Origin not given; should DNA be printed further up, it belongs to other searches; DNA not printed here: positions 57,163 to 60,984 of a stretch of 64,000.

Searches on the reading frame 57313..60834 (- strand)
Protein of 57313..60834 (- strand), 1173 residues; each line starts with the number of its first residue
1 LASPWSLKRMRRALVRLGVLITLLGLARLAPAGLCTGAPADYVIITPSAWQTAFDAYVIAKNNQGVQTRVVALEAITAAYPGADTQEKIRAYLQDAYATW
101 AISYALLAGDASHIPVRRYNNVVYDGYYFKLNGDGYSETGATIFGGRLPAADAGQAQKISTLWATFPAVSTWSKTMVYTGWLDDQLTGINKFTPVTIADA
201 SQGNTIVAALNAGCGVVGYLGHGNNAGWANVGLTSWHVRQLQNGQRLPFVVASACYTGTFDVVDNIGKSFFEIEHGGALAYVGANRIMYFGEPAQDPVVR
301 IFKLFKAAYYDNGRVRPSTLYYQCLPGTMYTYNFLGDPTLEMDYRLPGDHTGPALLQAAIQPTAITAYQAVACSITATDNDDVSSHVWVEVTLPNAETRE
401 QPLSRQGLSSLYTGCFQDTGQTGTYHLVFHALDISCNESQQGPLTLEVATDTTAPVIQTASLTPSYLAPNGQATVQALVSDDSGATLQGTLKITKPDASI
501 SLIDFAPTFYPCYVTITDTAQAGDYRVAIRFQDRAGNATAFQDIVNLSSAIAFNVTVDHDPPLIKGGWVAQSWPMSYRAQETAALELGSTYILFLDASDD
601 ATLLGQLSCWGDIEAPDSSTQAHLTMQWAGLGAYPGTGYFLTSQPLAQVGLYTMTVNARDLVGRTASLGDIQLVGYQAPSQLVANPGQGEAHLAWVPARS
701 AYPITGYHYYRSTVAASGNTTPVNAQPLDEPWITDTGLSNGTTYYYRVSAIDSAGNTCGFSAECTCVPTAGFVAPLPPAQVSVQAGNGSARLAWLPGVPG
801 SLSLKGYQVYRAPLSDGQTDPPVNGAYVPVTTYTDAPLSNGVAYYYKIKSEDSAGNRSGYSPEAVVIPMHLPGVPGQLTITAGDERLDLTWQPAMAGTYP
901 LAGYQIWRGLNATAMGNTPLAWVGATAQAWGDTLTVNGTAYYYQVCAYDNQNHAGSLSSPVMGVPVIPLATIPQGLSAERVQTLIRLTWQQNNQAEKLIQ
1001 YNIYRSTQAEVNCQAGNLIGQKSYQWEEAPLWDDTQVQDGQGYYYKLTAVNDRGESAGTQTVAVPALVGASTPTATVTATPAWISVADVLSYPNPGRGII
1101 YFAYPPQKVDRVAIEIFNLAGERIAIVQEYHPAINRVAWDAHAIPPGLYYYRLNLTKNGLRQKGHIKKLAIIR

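Call 62: search_protein_families(library=pfam, proteins=[window:57313-60834:-], max_evalue=0.001)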
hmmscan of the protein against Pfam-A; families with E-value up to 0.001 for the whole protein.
window:57313-60834:- (1173 aa): 5 families
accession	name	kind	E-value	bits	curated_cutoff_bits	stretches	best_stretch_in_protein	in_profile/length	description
PF01364.23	Peptidase_C25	-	1.6e-41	143.3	23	1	42-342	1-374/374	Peptidase family C25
PF00041.27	fn3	-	7.7e-13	48.9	25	0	678-763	2-80/84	Fibronectin type III domain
PF19077.6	Big_13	-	3.7e-07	31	27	0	515-540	67-92/102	Bacterial Ig-like domain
PF18962.6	Por_Secre_tail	-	0.00014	22.5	27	1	1092-1158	2-67/75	Secretion system C-terminal sorting domain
PF25788.1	Ig_Rha78A_N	-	0.00053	20.6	27.4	0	832-865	65-98/105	Rha78A-like, N-terminal immunoglobulin domain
